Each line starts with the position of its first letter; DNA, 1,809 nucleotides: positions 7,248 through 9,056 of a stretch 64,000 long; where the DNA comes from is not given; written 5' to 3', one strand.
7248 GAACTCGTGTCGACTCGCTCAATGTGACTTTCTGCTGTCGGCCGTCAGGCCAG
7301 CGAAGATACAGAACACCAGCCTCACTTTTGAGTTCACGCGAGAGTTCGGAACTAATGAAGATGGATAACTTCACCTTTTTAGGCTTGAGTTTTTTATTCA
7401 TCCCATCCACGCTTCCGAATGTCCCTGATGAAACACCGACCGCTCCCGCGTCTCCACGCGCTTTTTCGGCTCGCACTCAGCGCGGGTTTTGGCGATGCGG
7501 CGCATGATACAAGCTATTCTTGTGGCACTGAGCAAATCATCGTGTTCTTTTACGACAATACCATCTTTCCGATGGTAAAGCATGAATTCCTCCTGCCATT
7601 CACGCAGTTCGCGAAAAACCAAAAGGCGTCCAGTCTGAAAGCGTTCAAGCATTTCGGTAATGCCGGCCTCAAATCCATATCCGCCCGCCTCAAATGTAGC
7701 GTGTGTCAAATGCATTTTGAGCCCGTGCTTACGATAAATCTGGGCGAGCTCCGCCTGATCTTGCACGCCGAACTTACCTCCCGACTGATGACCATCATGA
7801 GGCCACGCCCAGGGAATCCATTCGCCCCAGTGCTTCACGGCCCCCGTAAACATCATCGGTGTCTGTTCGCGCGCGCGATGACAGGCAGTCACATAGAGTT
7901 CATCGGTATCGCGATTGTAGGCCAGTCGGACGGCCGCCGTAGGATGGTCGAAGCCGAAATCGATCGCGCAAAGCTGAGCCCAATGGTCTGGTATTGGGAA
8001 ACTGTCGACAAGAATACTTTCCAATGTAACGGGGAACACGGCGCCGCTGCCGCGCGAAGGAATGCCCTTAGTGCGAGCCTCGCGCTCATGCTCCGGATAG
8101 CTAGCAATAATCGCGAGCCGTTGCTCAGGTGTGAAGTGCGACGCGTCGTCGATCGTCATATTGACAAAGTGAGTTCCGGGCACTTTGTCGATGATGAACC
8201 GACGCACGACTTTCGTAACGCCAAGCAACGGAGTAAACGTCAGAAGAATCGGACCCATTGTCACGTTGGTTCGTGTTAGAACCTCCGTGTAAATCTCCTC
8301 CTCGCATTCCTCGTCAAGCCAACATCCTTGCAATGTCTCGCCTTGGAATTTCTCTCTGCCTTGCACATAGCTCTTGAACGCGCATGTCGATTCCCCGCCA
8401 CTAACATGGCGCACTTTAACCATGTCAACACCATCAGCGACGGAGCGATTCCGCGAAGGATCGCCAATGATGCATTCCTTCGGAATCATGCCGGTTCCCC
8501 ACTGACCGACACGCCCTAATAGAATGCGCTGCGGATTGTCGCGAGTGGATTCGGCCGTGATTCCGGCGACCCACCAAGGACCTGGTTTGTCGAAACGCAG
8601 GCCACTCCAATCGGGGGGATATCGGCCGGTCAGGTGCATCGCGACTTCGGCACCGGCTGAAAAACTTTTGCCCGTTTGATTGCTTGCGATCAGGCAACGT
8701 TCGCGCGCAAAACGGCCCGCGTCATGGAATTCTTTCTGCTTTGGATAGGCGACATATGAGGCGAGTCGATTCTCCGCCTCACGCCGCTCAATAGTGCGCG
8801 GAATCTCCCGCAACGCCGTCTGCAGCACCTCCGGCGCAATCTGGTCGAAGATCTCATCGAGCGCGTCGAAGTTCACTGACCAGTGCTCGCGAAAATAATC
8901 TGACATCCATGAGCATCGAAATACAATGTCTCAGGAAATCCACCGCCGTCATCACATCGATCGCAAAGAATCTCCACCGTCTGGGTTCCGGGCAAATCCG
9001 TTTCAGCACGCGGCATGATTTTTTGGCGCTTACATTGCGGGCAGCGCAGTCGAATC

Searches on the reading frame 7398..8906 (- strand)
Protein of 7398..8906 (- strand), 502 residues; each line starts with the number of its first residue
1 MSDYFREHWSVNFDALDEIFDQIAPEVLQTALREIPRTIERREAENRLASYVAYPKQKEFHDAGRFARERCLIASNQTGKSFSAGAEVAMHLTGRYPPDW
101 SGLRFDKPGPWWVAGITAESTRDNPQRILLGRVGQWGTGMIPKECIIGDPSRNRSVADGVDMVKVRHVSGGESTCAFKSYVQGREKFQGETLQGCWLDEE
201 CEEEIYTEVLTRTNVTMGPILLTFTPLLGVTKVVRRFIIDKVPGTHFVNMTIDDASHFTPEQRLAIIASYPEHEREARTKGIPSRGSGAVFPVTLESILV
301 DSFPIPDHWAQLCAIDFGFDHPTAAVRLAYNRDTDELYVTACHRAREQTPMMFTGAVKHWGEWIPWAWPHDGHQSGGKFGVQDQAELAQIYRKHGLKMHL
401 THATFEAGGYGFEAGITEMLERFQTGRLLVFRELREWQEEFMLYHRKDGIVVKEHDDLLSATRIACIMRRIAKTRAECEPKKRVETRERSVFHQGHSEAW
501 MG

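Call 11: search_protein_families(library=phrogs, proteins=[window:7398-8906:-], max_evalue=0.001)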
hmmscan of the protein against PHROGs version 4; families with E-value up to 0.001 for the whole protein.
window:7398-8906:- (502 aa): 4 families
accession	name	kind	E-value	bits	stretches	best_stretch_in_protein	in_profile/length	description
phrog_31467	-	unknown function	1.2e-38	134.1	1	53-260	41-255/261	-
phrog_2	-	head and packaging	6.2e-29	102.3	1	49-475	262-597/807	terminase large subunit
phrog_5653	-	head and packaging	1.7e-21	77.9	1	286-476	6-188/199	terminase large subunit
phrog_30463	-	unknown function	4.1e-14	54.1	1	401-480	4-85/101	-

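Call 52: search_dna_similar(query=window:7398-8906:-, collection=phages, mode=protein, max_rows=15)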
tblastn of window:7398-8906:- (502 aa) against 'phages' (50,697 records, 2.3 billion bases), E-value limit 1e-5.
Records with a match: 417; places in all: 421; records where one place covers at least 80% of the query: 400.
Best place of each record, by identity: <60% 417.
By first word of the organism name: Pseudomonas 111; Escherichia 101; Salmonella 98; Vibrio 18; Aeromonas 11; Caudoviricetes 10; Proteus 10; Enterobacteria 10; Cronobacter 6; Ralstonia 5; and 20 more.
By host as written in the record: Escherichia coli 62; Pseudomonas aeruginosa 39; - 34; Salmonella enterica subsp. enterica serovar Typhimurium 21; Salmonella sp. 17; Pseudomonas aeruginosa PAO1 16; Salmonella enterica 11; Pseudomonas sp. 9; and 123 more.
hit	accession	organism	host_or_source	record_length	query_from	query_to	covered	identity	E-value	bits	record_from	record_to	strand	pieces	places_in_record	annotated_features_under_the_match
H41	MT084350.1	Xylella phage Xfas53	Xylella fastidiosa subsp. multiplex ...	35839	41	473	86%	54.7%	2e-142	457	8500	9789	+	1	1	putative DNA packaging protein | hypothetical protein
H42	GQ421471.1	Xylella phage Xfas53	Xylella fastidiosa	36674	41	473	86%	54.5%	4e-142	457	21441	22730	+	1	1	terL: TerL | gp30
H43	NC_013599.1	Xylella phage Xfas53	Xylella fastidiosa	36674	41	473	86%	54.5%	4e-142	457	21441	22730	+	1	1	terL: terminase family protein | DUF5681 domain-containing protein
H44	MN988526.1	Rhizobium phage RHph_N3_2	Rhizobium phaseoli N3_2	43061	39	477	87%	51.8%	8e-137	442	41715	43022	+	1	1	terminase large subunit protein | hypothetical protein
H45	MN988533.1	Rhizobium phage RHph_N2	Rhizobium etli N741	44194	39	473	87%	52.1%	1e-137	444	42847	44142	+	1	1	terminase large subunit protein | hypothetical protein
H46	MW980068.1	Rhizobium phage RHEph18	Rhizobium etli sv. phaseoli N561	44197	39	473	87%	52.1%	1e-137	444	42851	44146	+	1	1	terminase large subunit protein | hypothetical protein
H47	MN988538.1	Rhizobium phage RHph_Y25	Rhizobium etli N6212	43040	39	473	87%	52.1%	2e-137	444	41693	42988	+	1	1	terminase large subunit protein | hypothetical protein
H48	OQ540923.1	Microcystis phage MJing1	Microcystis sp.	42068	35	473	87%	48.6%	7e-124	404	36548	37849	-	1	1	terminase-like family protein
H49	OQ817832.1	Achromobacter phage CF418P1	Achromobacter sp.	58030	42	486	89%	47.9%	3e-120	394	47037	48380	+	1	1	terminase large subunit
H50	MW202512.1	Caudoviricetes sp.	Manatee Spring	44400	51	483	86%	47.7%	2e-116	382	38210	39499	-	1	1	large terminase protein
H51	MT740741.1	Ralstonia phage Hennie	Ralstonia pseudosolanacearum I-31 ...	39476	42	493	90%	44.1%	4e-109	362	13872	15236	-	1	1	terminase large subunit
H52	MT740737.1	Ralstonia phage Firinga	Ralstonia pseudosolanacearum I-15 ...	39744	42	493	90%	44.1%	4e-109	362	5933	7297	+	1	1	terminase large subunit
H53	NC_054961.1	Ralstonia phage Firinga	Ralstonia pseudosolanacearum I-15 ...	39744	42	493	90%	44.1%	4e-109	362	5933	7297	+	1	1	terminase family protein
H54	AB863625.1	Ralstonia phage RSK1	Ralstonia solanacearum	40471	42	493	90%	44.1%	4e-109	362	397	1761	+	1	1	putative phage terminase large subunit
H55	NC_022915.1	Ralstonia phage RSK1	Ralstonia solanacearum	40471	42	493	90%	44.1%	4e-109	362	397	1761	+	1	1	terminase family protein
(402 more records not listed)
